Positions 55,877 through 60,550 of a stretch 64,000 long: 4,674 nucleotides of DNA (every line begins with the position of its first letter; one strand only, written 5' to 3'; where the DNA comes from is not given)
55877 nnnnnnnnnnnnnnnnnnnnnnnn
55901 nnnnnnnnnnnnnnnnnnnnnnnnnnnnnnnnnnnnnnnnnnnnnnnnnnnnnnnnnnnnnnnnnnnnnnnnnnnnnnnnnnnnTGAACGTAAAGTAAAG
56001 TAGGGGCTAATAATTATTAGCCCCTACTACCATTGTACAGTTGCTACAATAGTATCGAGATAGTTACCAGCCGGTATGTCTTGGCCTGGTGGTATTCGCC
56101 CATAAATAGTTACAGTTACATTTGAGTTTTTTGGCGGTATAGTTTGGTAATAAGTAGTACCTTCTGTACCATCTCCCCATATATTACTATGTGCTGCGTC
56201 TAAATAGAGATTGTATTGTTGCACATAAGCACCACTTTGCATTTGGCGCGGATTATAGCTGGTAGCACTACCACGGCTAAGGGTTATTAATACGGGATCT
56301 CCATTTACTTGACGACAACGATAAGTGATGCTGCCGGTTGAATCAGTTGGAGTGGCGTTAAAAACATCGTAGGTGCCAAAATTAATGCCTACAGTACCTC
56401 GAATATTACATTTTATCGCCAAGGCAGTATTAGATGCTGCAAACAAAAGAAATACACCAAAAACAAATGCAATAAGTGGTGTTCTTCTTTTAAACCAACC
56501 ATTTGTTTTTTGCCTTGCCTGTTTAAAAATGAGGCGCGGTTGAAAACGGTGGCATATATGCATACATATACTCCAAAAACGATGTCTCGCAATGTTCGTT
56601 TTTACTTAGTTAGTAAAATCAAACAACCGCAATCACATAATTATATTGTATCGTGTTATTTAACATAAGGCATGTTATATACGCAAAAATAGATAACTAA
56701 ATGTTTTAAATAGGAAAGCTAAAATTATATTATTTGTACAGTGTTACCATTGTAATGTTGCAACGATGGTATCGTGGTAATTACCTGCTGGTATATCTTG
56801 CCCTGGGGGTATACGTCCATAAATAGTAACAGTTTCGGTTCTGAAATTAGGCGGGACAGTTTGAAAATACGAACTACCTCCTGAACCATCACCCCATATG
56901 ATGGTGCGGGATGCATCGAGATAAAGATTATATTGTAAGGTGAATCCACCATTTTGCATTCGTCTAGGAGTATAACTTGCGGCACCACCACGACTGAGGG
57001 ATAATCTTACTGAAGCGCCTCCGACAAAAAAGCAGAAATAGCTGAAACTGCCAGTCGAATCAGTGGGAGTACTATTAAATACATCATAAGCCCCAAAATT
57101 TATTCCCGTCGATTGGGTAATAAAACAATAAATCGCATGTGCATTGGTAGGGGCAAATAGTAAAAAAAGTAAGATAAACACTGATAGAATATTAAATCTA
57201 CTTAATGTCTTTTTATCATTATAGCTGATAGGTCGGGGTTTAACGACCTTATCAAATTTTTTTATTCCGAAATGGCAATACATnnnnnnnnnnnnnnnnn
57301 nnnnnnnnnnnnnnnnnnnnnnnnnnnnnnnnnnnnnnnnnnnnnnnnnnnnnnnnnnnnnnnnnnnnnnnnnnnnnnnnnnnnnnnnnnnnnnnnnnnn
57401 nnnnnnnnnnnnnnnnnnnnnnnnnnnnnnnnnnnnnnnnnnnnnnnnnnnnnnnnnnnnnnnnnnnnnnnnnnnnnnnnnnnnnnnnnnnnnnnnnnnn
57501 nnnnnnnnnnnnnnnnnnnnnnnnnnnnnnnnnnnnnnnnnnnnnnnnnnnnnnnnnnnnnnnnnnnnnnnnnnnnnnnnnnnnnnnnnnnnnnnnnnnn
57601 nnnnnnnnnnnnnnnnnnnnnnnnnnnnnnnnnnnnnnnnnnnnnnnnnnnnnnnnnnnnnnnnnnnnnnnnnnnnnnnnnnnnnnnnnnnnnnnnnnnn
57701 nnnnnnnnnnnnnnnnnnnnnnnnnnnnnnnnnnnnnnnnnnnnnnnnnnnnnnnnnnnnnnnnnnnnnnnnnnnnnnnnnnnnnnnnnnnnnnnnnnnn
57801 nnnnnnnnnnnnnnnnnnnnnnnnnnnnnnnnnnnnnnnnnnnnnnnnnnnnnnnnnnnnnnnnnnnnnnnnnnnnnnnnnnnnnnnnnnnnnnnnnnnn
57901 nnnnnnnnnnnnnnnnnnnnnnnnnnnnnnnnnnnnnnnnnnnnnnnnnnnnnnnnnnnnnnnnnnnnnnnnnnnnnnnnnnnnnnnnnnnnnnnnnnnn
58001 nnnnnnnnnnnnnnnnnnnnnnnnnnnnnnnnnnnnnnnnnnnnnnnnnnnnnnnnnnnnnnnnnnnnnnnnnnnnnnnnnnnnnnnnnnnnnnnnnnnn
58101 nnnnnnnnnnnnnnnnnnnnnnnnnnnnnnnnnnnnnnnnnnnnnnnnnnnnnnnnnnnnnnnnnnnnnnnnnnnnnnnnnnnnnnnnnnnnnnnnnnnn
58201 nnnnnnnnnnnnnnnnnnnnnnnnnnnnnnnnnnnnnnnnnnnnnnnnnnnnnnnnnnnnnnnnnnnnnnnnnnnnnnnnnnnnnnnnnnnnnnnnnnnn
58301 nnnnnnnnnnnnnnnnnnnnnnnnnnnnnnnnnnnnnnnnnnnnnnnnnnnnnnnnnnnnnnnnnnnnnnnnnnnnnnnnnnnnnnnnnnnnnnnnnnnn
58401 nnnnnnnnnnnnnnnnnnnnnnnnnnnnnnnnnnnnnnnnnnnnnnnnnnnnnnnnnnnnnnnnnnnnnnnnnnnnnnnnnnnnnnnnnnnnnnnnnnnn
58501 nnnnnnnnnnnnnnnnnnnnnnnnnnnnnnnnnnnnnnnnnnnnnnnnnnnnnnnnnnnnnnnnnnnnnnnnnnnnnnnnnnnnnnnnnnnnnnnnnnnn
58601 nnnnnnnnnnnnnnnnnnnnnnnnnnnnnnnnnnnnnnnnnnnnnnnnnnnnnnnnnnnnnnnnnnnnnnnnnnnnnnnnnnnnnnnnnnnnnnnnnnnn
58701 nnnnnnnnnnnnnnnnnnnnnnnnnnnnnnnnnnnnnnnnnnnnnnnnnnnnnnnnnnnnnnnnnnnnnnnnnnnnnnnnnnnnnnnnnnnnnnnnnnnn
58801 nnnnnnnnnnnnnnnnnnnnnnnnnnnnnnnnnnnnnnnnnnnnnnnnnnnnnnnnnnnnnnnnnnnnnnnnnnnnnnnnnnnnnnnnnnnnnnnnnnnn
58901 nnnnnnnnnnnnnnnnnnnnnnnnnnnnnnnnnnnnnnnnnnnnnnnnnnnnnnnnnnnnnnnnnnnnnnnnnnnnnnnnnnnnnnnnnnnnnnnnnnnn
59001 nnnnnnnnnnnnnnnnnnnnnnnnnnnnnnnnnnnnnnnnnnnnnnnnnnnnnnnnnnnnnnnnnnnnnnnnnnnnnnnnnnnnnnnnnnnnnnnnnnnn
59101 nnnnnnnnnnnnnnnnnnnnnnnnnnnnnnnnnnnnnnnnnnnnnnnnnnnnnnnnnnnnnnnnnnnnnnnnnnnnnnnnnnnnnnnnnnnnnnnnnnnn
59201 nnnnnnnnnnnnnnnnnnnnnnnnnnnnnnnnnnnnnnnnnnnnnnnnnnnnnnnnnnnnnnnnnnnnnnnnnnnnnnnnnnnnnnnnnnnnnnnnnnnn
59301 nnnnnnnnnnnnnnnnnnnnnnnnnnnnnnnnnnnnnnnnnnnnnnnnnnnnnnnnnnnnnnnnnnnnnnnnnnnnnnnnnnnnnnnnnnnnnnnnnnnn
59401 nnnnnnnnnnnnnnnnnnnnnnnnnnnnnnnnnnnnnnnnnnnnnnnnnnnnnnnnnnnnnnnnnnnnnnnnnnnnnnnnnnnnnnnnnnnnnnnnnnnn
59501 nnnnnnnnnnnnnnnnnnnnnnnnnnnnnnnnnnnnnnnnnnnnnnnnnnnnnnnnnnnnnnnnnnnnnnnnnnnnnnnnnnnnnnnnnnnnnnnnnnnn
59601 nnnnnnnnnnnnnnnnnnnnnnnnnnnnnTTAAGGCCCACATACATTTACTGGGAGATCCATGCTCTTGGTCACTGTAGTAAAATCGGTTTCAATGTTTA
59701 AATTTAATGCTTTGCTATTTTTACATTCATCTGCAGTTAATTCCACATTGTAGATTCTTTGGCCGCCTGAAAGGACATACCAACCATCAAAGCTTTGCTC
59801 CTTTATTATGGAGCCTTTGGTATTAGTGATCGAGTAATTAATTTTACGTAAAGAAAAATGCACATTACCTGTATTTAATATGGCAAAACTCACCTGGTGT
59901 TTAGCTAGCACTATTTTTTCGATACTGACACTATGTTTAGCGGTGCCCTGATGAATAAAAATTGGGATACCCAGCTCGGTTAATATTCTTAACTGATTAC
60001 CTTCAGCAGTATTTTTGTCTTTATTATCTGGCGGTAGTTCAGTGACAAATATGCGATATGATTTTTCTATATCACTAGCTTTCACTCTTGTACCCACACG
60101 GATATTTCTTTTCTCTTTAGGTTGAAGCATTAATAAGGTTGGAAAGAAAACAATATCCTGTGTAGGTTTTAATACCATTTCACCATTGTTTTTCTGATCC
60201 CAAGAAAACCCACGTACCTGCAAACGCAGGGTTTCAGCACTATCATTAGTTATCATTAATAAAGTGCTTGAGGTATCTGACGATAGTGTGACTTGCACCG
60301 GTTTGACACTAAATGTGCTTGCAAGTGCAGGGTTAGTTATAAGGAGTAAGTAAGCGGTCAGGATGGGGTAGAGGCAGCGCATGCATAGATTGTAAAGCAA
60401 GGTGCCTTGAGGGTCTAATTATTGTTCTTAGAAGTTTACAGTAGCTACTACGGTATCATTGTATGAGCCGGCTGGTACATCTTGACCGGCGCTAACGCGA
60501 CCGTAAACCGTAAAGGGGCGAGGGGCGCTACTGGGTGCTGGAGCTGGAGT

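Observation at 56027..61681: Archaic (Csu/sigma-type) chaperone-usher pilus cluster built entirely from SCPU-domain subunits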

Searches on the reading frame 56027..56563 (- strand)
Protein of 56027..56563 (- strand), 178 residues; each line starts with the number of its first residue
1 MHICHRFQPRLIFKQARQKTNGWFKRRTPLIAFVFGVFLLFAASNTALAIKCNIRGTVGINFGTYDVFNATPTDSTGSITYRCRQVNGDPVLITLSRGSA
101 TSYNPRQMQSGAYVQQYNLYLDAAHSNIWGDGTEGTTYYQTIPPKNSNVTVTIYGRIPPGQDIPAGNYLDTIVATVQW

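Call 3: search_protein_families(library=pfam, proteins=[window:56027-56563:-], max_evalue=0.1)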
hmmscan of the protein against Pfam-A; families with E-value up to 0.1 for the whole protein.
window:56027-56563:- (178 aa): 1 family
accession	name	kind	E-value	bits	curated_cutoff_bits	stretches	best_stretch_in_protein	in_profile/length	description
PF05229.21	SCPU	-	8.8e-31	107.6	22.4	1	43-175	7-138/138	Spore Coat Protein U domain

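Call 4: search_protein_families(library=ncbifam, proteins=[window:56027-56563:-], max_evalue=0.1)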
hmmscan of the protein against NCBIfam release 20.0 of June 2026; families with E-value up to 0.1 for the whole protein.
window:56027-56563:- (178 aa): 0 families

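Call 39: search_solved_structures(query=window:56027-56563:-, max_evalue=1, show_alignments=3)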
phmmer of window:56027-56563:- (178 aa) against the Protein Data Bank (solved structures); distinct sequences matched with E-value up to 1: 32.
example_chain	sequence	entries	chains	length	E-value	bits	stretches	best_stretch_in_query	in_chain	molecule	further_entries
8cio_A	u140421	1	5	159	0.00018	24.5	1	60-178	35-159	SCPU domain-containing protein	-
5d6h_B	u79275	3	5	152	0.00053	23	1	73-177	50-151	CsuA/B | CsuA/B,CsuA/B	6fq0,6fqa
7zl4_A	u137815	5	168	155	0.00059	22.9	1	73-177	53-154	CsuA/B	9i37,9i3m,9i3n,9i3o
6fm5_A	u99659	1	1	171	0.00076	22.5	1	73-177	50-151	CsuA/B,CsuA/B,CsuA/B,CsuA/B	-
3iy4_A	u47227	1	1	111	0.0057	19.6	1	38-92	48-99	fragment of neutralizing antibody 15 (light chain)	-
2zch_L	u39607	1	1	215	0.0065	19.5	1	38-92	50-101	monoclonal antibody 8G8F5 Fab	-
2zck_L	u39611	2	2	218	0.0067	19.4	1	38-92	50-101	monoclonal antibody 8G8F5 Fab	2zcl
4qxt_B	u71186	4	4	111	0.03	17.3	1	38-91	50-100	Fv fragment(mAb6D8) light chain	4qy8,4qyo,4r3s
3e8u_L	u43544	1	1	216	0.061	16.3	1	38-101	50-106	Fab 106.3 light chain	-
5b3n_A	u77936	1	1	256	0.066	16.2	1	38-92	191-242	anti-H4K20me1_scFv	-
8w9h_L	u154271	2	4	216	0.082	15.9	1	38-92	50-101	anti-human CLEC12A antibody 50C1 Fab Light chain | Anti-human CLEC12A antibody 50C1 light chain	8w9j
7yhk_H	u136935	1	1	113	0.1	15.6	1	38-91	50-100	12H5 heavy chain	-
9hy1_A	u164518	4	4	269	0.11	15.5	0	38-91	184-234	sc-4E (scFv derived from the mAb 4E1 against CD93)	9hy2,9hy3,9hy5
9jnn_F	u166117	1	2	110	0.13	15.3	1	38-91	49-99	Light Chain of GluN1 Fab, 4F11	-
8xlk_F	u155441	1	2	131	0.13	15.2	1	38-91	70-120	Light Chain of GluN1 Fab, 4F11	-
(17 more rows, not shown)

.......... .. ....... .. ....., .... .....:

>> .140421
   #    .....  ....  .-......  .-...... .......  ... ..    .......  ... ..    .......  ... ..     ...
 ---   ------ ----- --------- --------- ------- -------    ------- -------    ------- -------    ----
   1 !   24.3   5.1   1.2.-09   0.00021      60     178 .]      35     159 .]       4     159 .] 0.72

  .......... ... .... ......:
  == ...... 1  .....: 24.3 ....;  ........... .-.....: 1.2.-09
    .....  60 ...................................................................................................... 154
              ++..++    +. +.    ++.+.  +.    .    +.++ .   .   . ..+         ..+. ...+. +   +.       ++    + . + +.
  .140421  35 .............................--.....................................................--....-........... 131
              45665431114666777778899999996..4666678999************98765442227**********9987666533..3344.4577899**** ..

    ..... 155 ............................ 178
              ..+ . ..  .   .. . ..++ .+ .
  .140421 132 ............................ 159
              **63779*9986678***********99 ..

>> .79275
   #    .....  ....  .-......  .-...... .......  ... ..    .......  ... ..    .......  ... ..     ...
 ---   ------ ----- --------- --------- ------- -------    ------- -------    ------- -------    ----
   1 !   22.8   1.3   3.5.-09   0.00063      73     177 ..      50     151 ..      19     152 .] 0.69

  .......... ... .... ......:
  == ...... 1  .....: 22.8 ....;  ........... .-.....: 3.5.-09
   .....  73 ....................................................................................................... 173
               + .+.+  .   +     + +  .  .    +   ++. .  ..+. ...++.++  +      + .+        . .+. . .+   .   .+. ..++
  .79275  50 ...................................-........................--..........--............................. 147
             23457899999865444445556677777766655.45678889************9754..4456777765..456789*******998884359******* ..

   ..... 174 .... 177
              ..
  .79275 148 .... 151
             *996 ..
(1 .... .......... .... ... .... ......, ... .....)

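Call 70: list_cluster_members(proteins=[window:56030-56563:-, window:56747-57283:-, window:60431-60931:-, window:60431-61027:-, window:59633-60400:-, window:59633-60382:-, window:54188-55984:+])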
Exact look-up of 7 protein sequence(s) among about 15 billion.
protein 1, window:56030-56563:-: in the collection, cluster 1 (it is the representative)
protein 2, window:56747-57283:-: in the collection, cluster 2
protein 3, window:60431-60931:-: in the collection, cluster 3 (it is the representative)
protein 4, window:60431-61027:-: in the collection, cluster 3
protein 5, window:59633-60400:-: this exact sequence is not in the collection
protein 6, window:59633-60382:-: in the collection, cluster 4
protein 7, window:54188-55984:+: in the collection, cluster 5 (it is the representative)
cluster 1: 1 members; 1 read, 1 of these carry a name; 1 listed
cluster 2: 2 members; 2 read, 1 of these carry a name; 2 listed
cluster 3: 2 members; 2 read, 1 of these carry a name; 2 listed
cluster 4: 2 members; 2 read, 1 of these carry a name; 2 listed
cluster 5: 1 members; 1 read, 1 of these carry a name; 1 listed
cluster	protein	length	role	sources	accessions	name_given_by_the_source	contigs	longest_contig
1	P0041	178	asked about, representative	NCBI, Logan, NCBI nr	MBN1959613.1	MAG: spore coat protein U domain-containing protein [Deltaproteobacteria bacterium] | spore coat protein U domain-containing protein [Deltaproteobacteria bacterium]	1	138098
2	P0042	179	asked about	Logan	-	-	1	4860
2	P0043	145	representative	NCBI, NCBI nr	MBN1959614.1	MAG: spore coat protein U domain-containing protein [Deltaproteobacteria bacterium] | spore coat protein U domain-containing protein [Deltaproteobacteria bacterium]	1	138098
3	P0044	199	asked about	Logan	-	-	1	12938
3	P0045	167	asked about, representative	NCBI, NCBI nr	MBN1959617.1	MAG: spore coat protein U domain-containing protein [Deltaproteobacteria bacterium] | spore coat protein U domain-containing protein [Deltaproteobacteria bacterium]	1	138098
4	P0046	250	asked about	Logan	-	-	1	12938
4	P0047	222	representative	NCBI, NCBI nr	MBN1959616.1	MAG: fimbria/pilus periplasmic chaperone [Deltaproteobacteria bacterium] | fimbria/pilus periplasmic chaperone [Deltaproteobacteria bacterium]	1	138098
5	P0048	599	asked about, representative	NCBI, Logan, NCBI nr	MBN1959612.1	MAG: sigma 54-interacting transcriptional regulator [Deltaproteobacteria bacterium] | sigma 54-interacting transcriptional regulator [Deltaproteobacteria bacterium]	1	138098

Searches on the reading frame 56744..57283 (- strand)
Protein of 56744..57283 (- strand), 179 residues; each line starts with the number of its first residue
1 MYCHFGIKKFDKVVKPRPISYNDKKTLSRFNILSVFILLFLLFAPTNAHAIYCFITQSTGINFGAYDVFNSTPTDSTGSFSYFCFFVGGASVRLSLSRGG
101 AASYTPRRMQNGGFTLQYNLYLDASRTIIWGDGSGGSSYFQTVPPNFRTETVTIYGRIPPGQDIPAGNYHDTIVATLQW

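Call 3: search_protein_families(library=pfam, proteins=[window:56744-57283:-], max_evalue=0.1)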
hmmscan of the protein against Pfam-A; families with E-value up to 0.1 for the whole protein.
window:56744-57283:- (179 aa): 2 families
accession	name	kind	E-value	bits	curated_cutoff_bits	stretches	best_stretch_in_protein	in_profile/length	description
PF05229.21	SCPU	-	7.1e-29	101.4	22.4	1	50-176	12-138/138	Spore Coat Protein U domain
PF09971.14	DUF2206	-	0.047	13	35.6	1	7-60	197-247/368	Predicted membrane protein (DUF2206)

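Call 4: search_protein_families(library=ncbifam, proteins=[window:56744-57283:-], max_evalue=0.1)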
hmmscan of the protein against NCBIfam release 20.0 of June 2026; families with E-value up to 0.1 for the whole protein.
window:56744-57283:- (179 aa): 0 families

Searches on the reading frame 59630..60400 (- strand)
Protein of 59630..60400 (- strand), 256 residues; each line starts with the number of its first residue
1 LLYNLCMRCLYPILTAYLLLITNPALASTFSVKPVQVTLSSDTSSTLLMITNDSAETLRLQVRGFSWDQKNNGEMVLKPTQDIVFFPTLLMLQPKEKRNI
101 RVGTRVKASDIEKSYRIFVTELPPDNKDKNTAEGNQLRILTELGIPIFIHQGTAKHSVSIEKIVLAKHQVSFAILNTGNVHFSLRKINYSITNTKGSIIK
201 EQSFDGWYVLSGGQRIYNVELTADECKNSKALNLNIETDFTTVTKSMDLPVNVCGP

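Call 3: search_protein_families(library=pfam, proteins=[window:59630-60400:-], max_evalue=0.1)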
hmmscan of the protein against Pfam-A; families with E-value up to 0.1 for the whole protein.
window:59630-60400:- (256 aa): 2 families
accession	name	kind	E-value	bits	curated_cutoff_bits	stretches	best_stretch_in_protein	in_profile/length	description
PF00345.26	PapD_N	-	5.6e-13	49.4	23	1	31-150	3-121/126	Pili and flagellar-assembly chaperone, PapD N-terminal domain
PF23112.1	PUB62-63_C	-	0.016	15.2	27.1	0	195-211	26-42/59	U-box protein 62/63 C-terminal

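Call 4: search_protein_families(library=ncbifam, proteins=[window:59630-60400:-], max_evalue=0.1)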
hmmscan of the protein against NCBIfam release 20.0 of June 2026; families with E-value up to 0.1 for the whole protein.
window:59630-60400:- (256 aa): 1 family
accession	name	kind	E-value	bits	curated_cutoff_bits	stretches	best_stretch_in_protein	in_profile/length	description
NF011735.0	PRK15188.1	equivalog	0.0017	17.8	365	1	31-151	30-143/228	fimbrial chaperone protein BcfB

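Call 80: search_solved_structures(query=window:59633-60382:-, max_evalue=0.01, show_alignments=1)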
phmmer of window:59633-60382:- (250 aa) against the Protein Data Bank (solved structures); distinct sequences matched with E-value up to 0.01: 2.
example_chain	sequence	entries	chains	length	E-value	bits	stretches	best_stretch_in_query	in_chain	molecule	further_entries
5d6h_A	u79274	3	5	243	5.6e-07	32.7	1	23-145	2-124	CsuC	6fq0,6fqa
6fjy_A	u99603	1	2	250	6e-07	32.6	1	23-145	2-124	CsuC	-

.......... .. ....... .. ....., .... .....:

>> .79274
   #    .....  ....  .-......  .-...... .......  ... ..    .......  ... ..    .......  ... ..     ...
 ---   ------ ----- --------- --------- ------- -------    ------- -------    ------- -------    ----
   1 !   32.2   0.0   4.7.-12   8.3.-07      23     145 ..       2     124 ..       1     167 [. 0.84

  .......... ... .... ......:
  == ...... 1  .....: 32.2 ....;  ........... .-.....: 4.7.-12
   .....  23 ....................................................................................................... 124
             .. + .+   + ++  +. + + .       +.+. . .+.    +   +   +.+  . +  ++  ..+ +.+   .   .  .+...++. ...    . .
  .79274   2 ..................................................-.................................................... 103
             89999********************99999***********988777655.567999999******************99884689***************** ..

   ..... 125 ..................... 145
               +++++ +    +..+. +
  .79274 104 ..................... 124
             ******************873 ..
